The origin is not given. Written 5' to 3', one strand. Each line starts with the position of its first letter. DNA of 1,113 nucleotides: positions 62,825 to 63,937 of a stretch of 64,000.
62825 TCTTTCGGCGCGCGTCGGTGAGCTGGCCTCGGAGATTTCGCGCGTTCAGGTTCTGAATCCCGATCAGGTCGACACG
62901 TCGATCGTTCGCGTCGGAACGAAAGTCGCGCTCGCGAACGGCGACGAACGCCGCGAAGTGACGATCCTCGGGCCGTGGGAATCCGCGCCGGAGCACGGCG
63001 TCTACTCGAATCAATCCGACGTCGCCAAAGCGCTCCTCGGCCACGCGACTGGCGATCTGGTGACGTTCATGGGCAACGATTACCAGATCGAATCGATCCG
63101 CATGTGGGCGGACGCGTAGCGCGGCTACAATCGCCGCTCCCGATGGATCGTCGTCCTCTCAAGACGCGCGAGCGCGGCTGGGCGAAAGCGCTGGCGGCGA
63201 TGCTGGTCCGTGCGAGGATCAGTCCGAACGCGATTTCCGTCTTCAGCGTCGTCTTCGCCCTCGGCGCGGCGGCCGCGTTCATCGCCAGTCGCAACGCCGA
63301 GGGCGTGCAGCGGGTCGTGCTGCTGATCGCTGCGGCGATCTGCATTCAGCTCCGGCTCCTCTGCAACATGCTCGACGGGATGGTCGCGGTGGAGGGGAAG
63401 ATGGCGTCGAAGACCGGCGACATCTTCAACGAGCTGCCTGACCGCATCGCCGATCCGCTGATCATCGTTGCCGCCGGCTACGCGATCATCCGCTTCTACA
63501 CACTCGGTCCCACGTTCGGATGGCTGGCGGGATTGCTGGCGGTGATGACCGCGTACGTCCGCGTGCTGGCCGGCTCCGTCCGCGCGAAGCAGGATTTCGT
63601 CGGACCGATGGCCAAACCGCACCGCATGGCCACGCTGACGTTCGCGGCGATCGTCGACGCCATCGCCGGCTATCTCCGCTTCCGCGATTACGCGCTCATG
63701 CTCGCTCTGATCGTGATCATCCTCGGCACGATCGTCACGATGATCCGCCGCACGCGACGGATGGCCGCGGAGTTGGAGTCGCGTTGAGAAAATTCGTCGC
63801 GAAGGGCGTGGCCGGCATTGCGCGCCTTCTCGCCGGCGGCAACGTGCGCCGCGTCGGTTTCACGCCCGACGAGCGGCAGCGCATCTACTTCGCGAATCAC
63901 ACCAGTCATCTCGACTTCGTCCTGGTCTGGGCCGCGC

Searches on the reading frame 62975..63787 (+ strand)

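Call 18: search_protein_families(library=pfam, proteins=[window:62975-63787:+], max_evalue=0.0001)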
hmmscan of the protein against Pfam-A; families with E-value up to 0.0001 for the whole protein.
window:62975-63787:+ (270 aa): 1 family
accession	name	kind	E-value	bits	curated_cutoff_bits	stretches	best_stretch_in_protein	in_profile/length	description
PF01066.26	CDP-OH_P_transf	-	2.7e-05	25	22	1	83-248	3-150/152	CDP-alcohol phosphatidyltransferase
